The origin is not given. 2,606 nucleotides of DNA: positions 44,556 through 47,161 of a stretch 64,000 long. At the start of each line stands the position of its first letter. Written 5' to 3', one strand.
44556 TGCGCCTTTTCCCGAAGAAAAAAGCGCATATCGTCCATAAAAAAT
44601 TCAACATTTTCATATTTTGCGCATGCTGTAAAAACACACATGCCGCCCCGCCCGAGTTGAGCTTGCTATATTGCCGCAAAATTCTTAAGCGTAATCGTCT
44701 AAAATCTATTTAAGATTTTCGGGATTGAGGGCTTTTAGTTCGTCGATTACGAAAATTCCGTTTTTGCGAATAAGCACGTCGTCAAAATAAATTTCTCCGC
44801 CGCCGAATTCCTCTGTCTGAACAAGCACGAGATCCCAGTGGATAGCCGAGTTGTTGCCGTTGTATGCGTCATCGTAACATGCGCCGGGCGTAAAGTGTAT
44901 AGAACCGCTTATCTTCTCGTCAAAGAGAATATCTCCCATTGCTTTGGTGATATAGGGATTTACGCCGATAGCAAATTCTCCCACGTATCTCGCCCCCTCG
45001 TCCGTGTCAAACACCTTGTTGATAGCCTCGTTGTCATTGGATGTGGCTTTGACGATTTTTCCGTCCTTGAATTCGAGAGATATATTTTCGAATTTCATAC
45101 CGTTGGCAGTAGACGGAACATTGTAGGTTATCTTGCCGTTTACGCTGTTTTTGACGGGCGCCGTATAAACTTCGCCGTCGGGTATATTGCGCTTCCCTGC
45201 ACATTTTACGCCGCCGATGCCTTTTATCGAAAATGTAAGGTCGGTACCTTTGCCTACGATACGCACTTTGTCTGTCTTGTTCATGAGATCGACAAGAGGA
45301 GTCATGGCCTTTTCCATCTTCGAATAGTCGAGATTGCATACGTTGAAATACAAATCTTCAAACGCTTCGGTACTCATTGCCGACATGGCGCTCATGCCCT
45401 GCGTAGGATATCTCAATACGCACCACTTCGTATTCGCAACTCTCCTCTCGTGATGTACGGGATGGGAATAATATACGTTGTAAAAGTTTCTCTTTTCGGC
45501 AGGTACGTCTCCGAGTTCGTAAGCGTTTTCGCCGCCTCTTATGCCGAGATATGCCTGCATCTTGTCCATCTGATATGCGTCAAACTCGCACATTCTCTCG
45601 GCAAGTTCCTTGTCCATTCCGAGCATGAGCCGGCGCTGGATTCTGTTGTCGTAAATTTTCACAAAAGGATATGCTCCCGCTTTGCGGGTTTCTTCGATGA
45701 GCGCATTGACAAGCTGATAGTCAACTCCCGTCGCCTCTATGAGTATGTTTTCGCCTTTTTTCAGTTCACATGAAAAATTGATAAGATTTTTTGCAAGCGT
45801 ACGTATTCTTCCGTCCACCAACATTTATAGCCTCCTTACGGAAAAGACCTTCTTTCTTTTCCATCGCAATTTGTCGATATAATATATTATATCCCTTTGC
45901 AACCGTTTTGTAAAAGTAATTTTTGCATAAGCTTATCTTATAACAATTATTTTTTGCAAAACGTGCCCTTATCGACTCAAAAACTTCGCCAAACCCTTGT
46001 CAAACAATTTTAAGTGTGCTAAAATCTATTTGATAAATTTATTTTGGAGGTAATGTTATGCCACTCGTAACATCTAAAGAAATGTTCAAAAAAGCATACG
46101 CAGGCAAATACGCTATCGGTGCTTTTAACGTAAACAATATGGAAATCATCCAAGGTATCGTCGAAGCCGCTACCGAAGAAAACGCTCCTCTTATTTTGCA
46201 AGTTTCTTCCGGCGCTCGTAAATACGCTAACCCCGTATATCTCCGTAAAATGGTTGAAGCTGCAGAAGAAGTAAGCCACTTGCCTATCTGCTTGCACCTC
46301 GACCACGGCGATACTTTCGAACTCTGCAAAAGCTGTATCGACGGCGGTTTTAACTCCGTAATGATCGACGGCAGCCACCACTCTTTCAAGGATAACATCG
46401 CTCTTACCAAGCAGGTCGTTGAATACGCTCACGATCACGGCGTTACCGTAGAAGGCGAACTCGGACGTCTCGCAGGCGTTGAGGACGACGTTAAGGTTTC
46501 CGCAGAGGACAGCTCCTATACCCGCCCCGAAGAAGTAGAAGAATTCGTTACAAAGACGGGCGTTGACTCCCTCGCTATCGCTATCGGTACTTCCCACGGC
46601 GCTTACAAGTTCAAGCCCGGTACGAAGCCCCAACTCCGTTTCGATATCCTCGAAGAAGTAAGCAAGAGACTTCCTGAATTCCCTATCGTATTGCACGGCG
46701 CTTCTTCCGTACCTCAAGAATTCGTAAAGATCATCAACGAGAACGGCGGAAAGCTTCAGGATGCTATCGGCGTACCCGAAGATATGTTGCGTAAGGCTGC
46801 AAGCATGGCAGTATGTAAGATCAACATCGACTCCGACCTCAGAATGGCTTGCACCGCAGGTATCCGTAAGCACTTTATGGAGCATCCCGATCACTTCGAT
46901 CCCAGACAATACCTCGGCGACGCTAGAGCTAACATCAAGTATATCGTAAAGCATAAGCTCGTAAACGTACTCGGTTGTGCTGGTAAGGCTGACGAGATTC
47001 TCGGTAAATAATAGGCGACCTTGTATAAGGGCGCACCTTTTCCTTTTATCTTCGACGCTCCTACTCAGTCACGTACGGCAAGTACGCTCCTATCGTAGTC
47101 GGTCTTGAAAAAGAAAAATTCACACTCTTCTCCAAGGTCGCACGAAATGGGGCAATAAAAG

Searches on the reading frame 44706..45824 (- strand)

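Call 40: search_protein_families(library=pfam, proteins=[window:44706-45824:-], max_evalue=0.00001)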
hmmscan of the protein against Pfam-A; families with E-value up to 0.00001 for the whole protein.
window:44706-45824:- (372 aa): 1 family
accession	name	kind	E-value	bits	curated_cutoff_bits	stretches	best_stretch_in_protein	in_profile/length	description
PF02073.20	Peptidase_M29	-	1.8e-50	172.4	27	1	6-335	4-382/406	Thermophilic metalloprotease (M29)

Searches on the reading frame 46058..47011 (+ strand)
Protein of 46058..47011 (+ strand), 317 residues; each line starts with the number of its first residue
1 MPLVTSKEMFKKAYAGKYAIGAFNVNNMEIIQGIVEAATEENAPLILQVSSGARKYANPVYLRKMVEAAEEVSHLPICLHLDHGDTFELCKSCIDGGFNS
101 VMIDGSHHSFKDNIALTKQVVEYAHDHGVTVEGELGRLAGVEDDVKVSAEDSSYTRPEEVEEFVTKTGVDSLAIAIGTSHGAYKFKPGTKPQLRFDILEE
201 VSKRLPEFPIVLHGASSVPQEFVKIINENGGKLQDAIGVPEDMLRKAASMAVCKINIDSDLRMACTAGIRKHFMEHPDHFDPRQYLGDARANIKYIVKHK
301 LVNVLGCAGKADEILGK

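Call 12: search_protein_families(library=pfam, proteins=[window:46058-47011:+])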
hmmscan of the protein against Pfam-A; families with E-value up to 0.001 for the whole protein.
window:46058-47011:+ (317 aa): 1 family
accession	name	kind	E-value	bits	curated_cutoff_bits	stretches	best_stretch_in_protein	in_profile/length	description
PF01116.26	F_bP_aldolase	-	1.7e-104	349.7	25.5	1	4-310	1-277/277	Fructose-bisphosphate aldolase class-II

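Call 75: find_encoding_contigs(protein=window:46058-47011:+, flank=4000, max_places=10)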
Protein window:46058-47011:+ (317 aa): 22 contigs read that carry it; 10 places shown.
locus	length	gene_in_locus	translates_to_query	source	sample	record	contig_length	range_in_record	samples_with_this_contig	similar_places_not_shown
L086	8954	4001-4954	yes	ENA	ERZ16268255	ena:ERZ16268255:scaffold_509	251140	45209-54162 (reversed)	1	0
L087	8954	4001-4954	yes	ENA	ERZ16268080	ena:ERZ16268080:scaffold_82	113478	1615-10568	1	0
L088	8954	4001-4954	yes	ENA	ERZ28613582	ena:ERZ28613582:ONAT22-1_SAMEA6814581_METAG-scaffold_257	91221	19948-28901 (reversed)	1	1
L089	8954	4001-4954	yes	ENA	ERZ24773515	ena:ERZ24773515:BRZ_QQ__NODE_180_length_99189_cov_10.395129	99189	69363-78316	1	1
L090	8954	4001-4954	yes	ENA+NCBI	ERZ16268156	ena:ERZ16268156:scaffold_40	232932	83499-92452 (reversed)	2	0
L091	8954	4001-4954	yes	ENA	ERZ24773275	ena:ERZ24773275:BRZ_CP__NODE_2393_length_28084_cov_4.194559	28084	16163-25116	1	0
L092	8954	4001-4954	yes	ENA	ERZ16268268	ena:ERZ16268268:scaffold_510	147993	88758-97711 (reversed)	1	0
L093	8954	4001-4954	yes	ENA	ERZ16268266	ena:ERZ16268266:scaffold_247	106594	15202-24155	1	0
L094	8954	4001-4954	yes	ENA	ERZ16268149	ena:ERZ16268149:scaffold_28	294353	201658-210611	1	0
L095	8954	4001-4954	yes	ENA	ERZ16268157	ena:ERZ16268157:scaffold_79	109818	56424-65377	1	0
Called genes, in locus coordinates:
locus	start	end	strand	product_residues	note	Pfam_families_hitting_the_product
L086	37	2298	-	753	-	-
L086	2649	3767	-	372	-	PF02073:Peptidase_M29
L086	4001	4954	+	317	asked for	PF01116:F_bP_aldolase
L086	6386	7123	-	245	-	-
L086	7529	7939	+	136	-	-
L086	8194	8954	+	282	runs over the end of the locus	PF06177:QueT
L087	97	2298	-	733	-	-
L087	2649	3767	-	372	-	PF02073:Peptidase_M29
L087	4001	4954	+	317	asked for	PF01116:F_bP_aldolase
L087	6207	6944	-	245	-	-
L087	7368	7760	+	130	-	-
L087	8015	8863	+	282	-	PF06177:QueT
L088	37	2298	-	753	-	-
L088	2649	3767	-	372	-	PF02073:Peptidase_M29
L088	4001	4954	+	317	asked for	PF01116:F_bP_aldolase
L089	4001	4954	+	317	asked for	PF01116:F_bP_aldolase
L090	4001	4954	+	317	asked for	PF01116:F_bP_aldolase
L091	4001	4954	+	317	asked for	PF01116:F_bP_aldolase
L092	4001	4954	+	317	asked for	PF01116:F_bP_aldolase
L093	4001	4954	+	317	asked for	PF01116:F_bP_aldolase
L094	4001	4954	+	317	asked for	PF01116:F_bP_aldolase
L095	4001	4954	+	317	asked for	PF01116:F_bP_aldolase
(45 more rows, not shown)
